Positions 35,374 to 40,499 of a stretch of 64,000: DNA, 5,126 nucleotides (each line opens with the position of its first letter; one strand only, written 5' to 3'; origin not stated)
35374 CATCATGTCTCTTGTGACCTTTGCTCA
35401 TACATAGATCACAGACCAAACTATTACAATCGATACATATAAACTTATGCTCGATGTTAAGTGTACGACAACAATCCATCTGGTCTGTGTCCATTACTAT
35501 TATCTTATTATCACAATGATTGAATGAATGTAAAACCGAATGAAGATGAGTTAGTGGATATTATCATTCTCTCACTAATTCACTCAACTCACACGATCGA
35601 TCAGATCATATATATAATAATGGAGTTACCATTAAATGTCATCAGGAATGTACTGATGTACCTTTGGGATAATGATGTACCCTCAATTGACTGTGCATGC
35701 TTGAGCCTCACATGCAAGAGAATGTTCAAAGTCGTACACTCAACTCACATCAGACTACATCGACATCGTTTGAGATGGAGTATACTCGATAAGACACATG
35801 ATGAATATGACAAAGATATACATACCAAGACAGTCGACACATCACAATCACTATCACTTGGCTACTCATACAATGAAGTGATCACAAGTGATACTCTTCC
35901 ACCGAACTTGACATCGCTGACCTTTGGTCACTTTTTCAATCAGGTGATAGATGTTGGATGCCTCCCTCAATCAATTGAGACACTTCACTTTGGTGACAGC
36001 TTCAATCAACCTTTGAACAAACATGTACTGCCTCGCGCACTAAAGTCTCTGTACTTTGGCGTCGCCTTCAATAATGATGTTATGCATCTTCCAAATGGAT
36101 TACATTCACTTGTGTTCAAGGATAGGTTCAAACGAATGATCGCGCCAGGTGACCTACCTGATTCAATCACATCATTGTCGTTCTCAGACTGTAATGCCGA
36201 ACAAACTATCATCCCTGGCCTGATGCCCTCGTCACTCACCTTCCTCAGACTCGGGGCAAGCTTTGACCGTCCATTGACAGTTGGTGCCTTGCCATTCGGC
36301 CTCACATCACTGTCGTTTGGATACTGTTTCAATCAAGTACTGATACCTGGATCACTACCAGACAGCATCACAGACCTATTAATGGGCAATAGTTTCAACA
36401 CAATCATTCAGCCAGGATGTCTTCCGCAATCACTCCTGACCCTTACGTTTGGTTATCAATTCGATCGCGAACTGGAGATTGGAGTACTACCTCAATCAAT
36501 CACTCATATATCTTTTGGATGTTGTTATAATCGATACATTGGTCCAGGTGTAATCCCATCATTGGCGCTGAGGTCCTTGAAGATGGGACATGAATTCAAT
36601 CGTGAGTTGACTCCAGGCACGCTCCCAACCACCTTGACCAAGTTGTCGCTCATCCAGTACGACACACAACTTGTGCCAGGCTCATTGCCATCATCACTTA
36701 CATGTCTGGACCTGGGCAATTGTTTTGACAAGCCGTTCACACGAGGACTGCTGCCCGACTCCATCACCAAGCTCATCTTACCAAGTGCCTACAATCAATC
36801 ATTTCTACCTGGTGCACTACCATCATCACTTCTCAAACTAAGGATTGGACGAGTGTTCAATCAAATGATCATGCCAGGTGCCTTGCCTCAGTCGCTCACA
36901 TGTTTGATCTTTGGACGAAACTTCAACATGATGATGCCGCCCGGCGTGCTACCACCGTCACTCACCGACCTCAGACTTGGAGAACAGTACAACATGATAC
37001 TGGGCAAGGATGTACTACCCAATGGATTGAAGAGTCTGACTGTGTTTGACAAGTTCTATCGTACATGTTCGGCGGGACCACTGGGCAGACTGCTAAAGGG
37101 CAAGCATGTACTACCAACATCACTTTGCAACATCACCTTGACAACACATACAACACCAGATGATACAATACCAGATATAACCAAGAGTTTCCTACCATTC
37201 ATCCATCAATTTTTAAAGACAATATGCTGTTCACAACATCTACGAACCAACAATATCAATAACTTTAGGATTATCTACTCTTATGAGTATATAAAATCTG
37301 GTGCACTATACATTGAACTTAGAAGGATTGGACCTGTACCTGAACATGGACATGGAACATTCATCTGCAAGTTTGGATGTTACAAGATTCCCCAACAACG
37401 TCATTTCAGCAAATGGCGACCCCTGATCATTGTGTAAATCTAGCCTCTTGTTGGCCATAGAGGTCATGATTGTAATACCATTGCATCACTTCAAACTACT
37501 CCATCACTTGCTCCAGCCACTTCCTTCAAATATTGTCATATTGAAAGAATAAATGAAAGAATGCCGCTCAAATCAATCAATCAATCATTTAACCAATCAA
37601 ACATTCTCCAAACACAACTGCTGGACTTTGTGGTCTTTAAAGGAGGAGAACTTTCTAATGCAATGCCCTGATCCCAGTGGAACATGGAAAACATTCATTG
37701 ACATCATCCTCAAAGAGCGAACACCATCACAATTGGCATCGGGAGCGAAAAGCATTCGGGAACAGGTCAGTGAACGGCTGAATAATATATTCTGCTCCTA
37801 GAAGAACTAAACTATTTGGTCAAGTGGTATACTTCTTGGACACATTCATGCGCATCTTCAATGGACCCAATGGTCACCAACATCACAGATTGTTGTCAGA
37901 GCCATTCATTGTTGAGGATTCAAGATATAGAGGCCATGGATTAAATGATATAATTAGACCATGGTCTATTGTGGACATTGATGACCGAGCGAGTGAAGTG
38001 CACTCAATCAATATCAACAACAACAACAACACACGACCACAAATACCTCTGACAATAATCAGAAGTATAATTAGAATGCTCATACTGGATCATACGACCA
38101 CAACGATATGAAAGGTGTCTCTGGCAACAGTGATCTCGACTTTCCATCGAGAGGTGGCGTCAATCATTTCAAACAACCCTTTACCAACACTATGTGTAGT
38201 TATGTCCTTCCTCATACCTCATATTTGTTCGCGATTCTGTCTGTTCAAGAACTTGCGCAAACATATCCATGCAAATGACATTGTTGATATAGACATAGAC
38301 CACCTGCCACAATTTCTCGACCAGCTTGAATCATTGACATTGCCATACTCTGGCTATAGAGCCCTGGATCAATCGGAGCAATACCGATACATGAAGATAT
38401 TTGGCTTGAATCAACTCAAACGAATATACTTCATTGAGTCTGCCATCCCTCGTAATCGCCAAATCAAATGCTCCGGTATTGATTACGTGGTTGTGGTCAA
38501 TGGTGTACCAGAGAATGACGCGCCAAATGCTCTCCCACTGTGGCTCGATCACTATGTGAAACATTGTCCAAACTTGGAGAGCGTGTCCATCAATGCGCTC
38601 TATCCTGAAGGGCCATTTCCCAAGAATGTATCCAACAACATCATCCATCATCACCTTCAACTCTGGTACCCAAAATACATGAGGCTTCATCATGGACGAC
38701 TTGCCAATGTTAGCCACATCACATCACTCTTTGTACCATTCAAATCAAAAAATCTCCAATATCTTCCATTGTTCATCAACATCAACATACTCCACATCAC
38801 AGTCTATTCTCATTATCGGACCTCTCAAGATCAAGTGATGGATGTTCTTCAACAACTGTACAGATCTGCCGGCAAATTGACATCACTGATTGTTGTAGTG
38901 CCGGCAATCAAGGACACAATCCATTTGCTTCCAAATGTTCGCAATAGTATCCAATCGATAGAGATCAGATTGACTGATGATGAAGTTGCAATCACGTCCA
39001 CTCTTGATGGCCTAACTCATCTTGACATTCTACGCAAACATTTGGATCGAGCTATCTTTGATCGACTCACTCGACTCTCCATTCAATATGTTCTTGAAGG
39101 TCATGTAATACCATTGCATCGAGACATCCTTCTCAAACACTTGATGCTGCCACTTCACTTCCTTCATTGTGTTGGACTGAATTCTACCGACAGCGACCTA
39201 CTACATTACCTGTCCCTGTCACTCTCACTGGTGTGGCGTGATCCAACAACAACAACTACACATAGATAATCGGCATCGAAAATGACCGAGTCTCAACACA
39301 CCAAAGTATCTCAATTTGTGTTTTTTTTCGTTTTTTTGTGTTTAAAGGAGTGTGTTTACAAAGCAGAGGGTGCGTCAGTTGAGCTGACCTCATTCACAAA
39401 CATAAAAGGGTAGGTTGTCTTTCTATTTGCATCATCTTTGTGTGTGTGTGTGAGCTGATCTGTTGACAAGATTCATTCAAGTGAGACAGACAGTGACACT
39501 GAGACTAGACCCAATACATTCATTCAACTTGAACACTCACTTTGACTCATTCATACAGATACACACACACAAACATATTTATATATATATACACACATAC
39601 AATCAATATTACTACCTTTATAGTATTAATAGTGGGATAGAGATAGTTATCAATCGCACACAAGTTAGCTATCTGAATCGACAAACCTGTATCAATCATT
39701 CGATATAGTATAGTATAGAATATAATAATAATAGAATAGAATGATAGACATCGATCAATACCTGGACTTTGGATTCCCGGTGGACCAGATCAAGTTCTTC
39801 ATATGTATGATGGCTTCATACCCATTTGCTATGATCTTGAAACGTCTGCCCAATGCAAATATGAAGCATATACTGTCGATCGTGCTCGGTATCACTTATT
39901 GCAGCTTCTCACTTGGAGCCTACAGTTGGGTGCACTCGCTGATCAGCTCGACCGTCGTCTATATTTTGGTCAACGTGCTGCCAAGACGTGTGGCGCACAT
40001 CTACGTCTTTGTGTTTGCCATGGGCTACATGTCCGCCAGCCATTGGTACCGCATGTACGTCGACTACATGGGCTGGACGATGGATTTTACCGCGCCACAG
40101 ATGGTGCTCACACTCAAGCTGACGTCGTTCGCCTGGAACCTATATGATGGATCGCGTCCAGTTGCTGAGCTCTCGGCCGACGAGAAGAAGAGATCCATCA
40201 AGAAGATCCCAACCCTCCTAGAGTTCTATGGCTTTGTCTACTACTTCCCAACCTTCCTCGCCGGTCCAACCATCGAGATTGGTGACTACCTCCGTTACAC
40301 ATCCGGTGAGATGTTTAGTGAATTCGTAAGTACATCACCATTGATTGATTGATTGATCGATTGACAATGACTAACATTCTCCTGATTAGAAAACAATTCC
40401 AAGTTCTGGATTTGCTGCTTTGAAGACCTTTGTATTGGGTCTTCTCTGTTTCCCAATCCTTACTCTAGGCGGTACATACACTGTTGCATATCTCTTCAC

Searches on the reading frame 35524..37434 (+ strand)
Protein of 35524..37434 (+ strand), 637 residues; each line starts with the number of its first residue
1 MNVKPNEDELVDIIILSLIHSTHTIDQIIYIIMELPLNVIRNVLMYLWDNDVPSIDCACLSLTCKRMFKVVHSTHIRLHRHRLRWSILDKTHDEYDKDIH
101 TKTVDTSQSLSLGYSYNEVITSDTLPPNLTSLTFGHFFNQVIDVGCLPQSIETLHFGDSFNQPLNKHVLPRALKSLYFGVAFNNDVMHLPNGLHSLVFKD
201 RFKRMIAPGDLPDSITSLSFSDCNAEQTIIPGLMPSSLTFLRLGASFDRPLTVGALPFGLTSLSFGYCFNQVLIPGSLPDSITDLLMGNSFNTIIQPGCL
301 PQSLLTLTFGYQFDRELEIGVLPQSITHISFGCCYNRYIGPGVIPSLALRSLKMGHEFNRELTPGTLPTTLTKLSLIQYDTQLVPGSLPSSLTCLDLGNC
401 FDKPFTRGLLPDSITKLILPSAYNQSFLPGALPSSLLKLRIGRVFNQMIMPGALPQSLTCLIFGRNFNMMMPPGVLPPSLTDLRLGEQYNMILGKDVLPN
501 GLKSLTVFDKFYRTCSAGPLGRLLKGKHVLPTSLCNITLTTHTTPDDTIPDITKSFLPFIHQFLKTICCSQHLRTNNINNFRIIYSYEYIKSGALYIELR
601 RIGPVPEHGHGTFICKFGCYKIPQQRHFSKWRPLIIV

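Call 23: find_encoding_contigs(protein=window:35524-37434:+, flank=10000, max_places=3)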
Protein window:35524-37434:+ (637 aa): no gene with exactly this product is on record in the collection.

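Call 51: list_cluster_members(proteins=[window:35524-37434:+, window:33857-35491:-, window:29500-31350:-, window:41657-43327:+, window:8678-10465:-, P0010, P0014, P0018, P0024, P0028])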
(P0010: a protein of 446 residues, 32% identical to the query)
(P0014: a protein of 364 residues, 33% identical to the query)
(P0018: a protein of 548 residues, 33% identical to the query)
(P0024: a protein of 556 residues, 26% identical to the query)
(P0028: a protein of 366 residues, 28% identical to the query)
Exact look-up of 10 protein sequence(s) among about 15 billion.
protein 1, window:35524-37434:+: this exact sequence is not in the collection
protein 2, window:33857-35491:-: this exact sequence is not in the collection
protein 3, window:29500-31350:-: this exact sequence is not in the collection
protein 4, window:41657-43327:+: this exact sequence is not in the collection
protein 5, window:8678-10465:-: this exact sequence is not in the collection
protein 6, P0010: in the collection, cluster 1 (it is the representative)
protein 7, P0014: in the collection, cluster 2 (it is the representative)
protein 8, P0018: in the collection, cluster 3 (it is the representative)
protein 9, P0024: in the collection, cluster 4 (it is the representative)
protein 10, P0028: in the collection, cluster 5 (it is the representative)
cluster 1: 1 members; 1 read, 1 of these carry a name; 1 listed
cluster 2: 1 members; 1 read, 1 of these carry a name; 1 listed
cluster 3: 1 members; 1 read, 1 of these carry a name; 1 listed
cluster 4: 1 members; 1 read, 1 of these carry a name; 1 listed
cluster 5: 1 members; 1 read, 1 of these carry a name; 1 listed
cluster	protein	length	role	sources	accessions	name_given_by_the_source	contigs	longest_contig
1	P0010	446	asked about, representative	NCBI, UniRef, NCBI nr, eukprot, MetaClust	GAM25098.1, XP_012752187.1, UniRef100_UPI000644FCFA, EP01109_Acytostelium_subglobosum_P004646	hypothetical protein SAMD00019534_082730 [Acytostelium subglobosum LB1] | hypothetical protein n=1 Tax=Acytostelium subglobosum LB1 TaxID=1410327 ... | XP_012752187.1 hypothetical protein SAMD00019534_082730 [Acytostelium subglobosum LB1]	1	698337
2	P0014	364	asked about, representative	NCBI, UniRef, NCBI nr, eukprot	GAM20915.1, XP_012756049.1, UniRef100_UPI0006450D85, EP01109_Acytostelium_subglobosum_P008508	hypothetical protein SAMD00019534_040900 [Acytostelium subglobosum LB1] | hypothetical protein n=1 Tax=Acytostelium subglobosum LB1 TaxID=1410327 ... | XP_012756049.1 hypothetical protein SAMD00019534_040900 [Acytostelium subglobosum LB1]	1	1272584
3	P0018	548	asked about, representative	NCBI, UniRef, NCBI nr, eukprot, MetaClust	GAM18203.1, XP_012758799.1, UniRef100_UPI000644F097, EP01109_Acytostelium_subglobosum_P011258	hypothetical protein SAMD00019534_013780 [Acytostelium subglobosum LB1] | hypothetical protein n=1 Tax=Acytostelium subglobosum LB1 TaxID=1410327 ... | XP_012758799.1 hypothetical protein SAMD00019534_013780 [Acytostelium subglobosum LB1]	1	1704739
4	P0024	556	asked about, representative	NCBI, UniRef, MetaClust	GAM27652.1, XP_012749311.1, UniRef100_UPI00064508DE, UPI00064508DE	hypothetical protein SAMD00019534_108280, partial [Acytostelium subglobosum LB1] | hypothetical protein n=1 Tax=Acytostelium subglobosum LB1 TaxID=1410327 ... | status=active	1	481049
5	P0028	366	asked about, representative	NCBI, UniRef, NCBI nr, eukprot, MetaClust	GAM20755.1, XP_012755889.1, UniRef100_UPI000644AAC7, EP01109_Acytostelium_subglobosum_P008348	hypothetical protein SAMD00019534_039300 [Acytostelium subglobosum LB1] | hypothetical protein n=1 Tax=Acytostelium subglobosum LB1 TaxID=1410327 ... | XP_012755889.1 hypothetical protein SAMD00019534_039300 [Acytostelium subglobosum LB1]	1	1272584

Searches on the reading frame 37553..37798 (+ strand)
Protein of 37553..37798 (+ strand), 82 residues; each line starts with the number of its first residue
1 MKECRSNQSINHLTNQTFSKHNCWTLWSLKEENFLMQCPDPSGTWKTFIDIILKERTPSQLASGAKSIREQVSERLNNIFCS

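Call 88: search_protein_families(library=pfam, proteins=[window:37553-37798:+], max_evalue=1)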
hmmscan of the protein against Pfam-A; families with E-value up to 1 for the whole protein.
window:37553-37798:+ (82 aa): 1 family
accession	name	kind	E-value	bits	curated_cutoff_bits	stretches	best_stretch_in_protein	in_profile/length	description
PF23875.1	DUF7229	-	0.11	13.1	27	1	16-37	18-39/90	Domain of unknown function (DUF7229)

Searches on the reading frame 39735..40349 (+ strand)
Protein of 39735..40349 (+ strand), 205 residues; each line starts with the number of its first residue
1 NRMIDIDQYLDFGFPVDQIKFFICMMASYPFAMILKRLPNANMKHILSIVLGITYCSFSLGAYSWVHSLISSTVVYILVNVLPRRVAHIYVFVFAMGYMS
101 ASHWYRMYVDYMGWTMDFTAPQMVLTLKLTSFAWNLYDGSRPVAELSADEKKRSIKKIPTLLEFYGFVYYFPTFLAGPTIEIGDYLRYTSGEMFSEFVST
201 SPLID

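Call 87: search_protein_families(library=pfam, proteins=[window:39735-40349:+], max_evalue=0.0001)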
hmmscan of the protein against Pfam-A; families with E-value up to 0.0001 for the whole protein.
window:39735-40349:+ (205 aa): 1 family
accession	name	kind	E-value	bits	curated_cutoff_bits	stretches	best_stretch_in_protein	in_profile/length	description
PF03062.24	MBOAT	-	1.9e-12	47.6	27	1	108-195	6-115/337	MBOAT, membrane-bound O-acyltransferase family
